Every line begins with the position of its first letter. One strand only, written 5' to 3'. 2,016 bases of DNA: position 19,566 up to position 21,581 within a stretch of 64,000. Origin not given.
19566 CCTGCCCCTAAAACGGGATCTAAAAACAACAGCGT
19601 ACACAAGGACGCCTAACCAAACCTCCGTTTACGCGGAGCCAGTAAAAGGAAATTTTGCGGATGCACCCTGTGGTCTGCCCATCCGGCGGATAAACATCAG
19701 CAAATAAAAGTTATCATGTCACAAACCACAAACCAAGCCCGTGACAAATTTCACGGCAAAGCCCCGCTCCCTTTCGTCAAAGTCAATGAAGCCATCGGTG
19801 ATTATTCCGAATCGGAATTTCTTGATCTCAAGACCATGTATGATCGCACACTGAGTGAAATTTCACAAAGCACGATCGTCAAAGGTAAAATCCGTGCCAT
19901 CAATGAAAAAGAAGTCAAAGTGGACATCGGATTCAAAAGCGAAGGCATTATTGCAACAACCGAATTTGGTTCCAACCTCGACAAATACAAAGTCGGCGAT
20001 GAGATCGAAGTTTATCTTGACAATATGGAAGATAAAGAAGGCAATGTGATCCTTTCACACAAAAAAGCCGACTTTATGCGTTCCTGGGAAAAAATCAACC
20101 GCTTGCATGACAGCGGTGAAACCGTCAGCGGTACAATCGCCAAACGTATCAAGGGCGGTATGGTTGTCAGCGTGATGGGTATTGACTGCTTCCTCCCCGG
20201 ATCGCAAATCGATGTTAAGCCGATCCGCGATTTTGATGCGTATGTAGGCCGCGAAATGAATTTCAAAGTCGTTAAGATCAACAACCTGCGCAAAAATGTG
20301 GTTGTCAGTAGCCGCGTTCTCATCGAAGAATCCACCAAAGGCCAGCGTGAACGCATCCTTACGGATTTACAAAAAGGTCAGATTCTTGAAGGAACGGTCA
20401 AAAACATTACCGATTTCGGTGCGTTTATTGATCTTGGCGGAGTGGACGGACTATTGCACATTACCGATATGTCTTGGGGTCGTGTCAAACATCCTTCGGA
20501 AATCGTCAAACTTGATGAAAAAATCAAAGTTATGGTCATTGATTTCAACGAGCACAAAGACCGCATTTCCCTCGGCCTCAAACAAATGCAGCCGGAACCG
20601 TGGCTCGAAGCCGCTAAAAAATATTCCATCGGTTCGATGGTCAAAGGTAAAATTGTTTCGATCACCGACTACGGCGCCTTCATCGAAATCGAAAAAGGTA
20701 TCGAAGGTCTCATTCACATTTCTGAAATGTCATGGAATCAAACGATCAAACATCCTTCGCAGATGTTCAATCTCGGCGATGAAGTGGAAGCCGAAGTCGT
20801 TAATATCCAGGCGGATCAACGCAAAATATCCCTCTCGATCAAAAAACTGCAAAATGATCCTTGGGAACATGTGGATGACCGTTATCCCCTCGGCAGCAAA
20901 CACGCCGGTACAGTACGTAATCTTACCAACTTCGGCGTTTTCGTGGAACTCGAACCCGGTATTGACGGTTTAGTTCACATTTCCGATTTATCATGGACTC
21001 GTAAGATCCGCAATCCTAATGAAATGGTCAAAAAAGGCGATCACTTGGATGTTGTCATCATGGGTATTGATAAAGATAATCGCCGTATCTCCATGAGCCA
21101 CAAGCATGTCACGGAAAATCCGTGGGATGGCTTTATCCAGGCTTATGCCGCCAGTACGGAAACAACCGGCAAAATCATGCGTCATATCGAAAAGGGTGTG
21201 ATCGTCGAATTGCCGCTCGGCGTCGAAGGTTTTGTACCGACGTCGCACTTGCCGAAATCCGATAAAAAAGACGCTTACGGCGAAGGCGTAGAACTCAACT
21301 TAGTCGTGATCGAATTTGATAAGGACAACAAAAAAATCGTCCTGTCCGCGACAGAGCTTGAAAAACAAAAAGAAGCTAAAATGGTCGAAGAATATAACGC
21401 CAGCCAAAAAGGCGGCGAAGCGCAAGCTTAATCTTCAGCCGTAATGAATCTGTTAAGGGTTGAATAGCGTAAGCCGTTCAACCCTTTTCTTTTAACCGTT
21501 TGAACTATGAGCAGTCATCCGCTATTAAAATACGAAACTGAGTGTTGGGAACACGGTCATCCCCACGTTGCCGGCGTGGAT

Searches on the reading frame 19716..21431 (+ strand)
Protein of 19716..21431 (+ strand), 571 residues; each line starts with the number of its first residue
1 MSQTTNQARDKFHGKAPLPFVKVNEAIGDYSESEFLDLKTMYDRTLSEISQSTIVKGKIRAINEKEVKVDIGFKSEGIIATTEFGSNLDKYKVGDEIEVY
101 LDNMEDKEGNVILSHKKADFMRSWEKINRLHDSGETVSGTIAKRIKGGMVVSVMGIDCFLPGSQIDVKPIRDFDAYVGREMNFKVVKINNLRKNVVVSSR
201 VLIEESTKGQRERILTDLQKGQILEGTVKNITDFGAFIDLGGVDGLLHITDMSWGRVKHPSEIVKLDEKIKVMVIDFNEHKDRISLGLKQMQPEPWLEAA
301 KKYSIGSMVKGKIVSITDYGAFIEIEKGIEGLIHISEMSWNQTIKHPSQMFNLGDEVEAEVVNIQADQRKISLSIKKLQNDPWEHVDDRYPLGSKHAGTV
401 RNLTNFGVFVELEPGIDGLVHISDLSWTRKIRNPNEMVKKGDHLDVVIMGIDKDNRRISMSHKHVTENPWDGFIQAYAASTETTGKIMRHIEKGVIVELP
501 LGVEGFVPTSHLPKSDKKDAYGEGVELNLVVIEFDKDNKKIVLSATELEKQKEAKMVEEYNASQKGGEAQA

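Call 26: search_protein_families(library=pfam, proteins=[window:19716-21431:+], max_evalue=0.00001)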
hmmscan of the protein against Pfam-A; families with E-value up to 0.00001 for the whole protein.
window:19716-21431:+ (571 aa): 4 families
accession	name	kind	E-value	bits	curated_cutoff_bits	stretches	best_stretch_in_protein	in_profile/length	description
PF00575.29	S1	-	4e-85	280.7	22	6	304-376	3-74/74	S1 RNA binding domain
PF23459.1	S1_RRP5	-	6.1e-23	81.6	27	0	393-456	4-66/72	RRP5 S1 domain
PF21710.3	Spt6_S1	-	4.6e-11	43.3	27.5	0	300-377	11-88/91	Spt6, S1/OB domain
PF13509.12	S1_2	-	6.7e-10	39.4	21.8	0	221-253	2-35/61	S1 domain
